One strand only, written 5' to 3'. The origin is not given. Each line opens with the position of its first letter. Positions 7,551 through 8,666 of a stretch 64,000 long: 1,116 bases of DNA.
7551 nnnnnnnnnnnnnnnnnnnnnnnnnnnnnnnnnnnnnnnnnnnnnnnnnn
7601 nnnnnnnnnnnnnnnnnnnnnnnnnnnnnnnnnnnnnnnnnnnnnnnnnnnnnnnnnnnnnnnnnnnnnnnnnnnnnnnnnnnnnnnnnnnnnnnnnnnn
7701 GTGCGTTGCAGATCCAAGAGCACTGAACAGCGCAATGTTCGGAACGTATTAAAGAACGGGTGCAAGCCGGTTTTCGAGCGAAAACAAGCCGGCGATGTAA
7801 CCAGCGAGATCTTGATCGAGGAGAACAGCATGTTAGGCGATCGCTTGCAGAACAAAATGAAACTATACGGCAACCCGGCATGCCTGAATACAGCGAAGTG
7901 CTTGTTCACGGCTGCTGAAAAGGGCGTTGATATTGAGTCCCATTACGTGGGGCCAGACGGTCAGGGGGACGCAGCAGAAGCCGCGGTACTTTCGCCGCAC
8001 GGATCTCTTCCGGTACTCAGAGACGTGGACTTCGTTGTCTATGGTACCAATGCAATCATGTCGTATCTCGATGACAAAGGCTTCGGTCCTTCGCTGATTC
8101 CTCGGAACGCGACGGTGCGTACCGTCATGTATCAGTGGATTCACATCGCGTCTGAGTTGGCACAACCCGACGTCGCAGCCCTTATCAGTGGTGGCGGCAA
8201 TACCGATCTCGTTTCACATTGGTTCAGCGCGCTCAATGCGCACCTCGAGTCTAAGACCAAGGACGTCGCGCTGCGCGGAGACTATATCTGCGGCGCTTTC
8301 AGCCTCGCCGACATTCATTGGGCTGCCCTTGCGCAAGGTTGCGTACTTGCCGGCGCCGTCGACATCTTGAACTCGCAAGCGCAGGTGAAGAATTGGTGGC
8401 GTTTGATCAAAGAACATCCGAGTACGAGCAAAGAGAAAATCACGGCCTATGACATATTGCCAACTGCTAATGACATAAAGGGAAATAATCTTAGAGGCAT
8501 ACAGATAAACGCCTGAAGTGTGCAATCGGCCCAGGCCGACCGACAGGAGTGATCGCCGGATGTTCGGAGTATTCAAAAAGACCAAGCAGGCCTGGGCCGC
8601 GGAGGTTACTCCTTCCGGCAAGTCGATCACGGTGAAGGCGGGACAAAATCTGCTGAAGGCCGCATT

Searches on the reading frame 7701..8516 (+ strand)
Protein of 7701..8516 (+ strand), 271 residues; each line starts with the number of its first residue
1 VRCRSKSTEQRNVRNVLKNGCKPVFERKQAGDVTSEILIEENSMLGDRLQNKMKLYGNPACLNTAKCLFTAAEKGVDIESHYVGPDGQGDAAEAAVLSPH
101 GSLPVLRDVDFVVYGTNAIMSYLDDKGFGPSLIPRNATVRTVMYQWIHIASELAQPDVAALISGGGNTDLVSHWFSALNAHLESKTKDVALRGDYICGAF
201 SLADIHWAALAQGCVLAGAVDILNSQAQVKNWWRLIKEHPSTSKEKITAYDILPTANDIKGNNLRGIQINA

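Call 18: search_protein_families(library=pfam, proteins=[window:7701-8516:+], max_evalue=0.00001)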
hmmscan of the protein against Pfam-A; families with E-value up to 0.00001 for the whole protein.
window:7701-8516:+ (271 aa): 3 families
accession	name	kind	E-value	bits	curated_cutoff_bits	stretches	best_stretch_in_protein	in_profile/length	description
PF13417.12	GST_N_3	-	2.3e-09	37.9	22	1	55-128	1-72/75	Glutathione S-transferase, N-terminal domain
PF13409.12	GST_N_2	-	6.2e-09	36.8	25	1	61-125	2-69/70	Glutathione S-transferase, N-terminal domain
PF02798.26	GST_N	-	3.5e-07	30.9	20.9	1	52-124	2-75/76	Glutathione S-transferase, N-terminal domain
